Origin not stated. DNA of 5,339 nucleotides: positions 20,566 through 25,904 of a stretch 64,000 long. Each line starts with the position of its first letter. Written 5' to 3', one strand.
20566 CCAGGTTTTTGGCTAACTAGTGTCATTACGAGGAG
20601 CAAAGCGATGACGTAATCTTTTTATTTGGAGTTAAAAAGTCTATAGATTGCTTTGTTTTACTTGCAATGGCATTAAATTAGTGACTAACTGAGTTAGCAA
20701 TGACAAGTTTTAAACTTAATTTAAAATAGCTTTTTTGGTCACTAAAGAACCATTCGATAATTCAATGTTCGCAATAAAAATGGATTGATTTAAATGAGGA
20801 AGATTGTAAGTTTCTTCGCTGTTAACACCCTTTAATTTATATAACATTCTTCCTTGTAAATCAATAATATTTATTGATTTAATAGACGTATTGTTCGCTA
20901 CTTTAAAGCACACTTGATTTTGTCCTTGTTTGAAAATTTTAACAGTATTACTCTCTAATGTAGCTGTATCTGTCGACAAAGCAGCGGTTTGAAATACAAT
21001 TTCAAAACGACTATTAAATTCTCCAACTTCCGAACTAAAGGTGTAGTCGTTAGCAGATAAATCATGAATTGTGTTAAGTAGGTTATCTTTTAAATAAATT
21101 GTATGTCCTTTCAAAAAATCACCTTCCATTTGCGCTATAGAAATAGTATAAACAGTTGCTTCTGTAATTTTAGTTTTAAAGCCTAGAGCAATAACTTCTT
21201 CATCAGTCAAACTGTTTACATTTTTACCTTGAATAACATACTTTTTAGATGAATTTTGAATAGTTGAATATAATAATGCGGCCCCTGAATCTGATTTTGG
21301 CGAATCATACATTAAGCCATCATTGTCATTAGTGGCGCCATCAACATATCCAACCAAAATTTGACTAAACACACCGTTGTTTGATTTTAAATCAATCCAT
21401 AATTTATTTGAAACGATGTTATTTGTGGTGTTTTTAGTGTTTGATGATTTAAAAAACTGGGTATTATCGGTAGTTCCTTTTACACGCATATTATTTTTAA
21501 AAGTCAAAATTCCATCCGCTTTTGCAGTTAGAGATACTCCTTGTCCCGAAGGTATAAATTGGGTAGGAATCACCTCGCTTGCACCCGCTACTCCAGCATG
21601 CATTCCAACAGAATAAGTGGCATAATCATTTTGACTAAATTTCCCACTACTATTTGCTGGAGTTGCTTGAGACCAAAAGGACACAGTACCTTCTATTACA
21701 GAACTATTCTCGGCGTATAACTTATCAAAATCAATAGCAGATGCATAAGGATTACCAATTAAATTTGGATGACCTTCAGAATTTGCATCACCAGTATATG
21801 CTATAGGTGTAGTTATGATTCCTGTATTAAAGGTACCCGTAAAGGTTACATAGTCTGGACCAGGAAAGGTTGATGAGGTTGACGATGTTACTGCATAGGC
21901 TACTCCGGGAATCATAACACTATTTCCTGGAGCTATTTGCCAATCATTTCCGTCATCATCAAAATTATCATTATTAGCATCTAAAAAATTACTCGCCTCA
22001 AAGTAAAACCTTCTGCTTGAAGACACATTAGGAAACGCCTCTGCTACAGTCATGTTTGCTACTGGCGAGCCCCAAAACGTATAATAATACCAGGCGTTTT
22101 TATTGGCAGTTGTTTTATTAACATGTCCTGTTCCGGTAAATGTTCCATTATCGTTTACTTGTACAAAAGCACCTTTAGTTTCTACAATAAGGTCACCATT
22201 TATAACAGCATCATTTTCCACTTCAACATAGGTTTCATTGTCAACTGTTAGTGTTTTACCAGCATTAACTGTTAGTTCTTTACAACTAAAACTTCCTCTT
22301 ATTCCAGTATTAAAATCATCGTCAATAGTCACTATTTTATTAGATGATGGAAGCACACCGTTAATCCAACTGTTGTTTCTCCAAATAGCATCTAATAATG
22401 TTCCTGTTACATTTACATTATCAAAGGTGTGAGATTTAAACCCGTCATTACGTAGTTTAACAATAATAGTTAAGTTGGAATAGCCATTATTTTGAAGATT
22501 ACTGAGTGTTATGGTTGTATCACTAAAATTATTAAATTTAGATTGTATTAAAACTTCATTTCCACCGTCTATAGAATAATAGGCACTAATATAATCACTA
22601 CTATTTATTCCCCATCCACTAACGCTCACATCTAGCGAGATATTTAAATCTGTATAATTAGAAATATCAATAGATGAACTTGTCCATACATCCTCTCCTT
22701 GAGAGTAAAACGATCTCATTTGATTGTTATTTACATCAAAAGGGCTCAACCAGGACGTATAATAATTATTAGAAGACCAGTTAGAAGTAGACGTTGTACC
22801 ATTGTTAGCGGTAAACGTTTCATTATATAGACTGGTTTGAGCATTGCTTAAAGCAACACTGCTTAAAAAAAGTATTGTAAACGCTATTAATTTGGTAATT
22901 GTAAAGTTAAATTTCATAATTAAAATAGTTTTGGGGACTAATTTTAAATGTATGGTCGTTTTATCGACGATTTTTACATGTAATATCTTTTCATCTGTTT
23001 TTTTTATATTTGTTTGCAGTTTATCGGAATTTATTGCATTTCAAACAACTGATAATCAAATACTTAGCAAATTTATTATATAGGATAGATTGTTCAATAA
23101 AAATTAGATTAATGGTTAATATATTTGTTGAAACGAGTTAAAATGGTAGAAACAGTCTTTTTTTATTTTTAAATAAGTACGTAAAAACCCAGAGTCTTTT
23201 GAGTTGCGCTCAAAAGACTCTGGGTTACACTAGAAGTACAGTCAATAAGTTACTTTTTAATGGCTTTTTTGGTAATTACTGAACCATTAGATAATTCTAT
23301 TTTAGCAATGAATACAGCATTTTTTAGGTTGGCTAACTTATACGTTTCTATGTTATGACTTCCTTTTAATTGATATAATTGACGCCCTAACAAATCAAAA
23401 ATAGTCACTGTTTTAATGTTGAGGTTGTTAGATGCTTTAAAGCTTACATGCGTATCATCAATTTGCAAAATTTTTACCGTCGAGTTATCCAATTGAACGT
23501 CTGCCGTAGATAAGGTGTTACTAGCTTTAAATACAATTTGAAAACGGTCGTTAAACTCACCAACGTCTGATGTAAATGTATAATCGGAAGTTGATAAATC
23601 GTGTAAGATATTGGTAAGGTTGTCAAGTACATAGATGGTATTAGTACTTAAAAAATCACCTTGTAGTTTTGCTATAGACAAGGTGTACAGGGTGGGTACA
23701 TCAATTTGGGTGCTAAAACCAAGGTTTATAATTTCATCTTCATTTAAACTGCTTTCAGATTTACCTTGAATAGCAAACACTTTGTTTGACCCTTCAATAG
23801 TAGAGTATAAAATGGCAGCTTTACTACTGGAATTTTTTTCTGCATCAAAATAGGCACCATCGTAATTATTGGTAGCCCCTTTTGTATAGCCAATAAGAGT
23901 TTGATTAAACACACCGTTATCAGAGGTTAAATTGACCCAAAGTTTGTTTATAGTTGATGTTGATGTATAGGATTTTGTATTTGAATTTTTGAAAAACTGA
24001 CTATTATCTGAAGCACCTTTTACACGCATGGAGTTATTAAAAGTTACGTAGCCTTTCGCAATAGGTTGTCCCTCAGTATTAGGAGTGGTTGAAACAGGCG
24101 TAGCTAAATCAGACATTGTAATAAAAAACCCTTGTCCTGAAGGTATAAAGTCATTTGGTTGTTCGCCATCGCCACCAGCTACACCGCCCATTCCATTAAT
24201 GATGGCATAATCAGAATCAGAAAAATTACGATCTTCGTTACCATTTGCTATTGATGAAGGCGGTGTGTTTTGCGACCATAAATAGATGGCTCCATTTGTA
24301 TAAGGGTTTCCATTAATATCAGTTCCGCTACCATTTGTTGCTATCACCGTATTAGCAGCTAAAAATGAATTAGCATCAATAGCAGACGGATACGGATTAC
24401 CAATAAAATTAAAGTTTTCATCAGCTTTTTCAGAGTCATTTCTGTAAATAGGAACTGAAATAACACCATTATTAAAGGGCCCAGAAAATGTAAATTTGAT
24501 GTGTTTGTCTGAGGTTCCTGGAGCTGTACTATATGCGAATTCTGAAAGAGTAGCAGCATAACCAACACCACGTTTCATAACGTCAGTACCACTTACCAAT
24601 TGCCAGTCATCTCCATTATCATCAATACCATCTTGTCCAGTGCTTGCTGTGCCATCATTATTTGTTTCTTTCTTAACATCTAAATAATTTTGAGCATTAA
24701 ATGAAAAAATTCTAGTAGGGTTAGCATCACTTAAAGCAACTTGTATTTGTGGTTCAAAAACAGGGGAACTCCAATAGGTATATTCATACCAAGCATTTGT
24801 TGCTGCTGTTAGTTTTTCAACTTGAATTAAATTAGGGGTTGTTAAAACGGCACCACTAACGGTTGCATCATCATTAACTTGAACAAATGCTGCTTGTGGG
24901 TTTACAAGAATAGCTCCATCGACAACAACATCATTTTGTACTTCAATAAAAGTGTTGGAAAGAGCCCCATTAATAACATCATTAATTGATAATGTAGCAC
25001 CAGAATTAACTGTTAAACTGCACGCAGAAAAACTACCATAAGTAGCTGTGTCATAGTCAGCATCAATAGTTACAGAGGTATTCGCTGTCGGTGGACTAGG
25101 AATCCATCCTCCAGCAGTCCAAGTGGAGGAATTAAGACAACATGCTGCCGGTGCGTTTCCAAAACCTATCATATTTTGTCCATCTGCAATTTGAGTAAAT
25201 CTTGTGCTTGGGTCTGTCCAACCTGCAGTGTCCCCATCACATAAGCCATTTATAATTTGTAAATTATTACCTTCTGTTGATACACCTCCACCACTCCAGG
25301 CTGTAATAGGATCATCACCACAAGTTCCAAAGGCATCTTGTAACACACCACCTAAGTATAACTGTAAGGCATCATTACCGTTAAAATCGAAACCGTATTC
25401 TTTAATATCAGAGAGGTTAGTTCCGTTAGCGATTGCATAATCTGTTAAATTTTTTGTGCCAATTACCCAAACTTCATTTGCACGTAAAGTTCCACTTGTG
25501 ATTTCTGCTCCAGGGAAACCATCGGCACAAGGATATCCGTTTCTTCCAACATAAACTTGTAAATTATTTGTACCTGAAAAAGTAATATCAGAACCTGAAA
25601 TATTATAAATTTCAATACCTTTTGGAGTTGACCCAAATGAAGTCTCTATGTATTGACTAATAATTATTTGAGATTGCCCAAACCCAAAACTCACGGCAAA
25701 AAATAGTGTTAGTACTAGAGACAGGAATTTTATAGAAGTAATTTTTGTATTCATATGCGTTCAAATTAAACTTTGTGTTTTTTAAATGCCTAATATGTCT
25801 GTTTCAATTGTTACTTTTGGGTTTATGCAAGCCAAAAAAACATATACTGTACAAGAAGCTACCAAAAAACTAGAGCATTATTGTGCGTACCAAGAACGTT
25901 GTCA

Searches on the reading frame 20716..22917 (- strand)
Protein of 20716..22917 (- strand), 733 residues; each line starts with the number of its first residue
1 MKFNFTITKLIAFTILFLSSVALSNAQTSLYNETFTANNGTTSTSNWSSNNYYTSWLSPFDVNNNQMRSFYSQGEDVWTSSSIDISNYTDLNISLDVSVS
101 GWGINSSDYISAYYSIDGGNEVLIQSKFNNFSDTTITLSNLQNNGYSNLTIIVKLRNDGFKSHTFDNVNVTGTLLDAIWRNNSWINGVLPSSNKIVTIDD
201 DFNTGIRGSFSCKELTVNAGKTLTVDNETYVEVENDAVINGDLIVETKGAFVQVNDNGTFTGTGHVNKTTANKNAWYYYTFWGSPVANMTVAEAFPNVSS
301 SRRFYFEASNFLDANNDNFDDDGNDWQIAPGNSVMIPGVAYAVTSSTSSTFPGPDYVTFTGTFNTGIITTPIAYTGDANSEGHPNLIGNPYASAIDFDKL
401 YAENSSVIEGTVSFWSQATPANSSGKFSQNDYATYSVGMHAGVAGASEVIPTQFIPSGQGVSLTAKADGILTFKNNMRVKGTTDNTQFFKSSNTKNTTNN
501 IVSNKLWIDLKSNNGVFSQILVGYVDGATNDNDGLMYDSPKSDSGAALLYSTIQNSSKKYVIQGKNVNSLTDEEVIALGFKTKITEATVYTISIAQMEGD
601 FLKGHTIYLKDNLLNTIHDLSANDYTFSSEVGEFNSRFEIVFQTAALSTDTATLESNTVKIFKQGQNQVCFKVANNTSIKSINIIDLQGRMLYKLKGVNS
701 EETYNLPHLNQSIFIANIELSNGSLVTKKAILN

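Call 44: search_protein_families(library=pfam, proteins=[window:20716-22917:-], max_evalue=1)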
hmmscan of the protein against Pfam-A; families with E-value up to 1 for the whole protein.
window:20716-22917:- (733 aa): 2 families
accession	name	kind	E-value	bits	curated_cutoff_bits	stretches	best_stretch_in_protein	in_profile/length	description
PF18962.6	Por_Secre_tail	-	0.0073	17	27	1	674-731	15-74/75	Secretion system C-terminal sorting domain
PF04519.19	Bactofilin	-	0.67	10.7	27.9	0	204-262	41-95/98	Polymer-forming cytoskeletal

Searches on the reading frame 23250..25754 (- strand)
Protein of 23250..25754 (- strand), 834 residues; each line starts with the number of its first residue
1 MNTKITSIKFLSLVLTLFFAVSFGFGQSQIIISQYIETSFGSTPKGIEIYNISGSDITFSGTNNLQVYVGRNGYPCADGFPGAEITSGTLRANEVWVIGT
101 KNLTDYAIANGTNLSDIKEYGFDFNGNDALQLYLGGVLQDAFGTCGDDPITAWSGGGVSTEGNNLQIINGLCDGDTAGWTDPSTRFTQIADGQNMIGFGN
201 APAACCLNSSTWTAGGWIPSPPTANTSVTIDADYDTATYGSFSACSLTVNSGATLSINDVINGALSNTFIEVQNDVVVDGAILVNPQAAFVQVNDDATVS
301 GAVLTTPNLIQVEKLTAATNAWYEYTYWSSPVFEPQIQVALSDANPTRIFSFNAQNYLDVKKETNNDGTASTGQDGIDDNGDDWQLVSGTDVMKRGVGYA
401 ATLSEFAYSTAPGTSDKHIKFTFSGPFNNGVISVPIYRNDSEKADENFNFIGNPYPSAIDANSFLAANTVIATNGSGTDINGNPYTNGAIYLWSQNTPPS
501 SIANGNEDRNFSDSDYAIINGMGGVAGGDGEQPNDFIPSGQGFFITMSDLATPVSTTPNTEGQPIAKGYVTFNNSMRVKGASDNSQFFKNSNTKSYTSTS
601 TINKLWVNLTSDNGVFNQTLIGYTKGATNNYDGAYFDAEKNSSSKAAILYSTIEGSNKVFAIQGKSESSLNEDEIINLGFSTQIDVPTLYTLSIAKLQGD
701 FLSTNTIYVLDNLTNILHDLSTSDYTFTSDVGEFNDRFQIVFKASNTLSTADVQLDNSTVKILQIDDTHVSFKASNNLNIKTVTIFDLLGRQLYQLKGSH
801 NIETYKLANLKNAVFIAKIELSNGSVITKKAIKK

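Call 44: search_protein_families(library=pfam, proteins=[window:23250-25754:-], max_evalue=1)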
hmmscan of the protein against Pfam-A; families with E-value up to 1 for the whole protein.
window:23250-25754:- (834 aa): 3 families
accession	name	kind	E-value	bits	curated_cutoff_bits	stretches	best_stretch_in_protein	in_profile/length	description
PF00932.25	LTD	-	2.6e-05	25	34.3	1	27-141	5-104/109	Lamin Tail Domain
PF18962.6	Por_Secre_tail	-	0.00098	19.8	27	1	770-831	12-73/75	Secretion system C-terminal sorting domain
PF14141.11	YqzM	-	0.2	12.2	27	0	534-546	12-24/42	YqzM-like protein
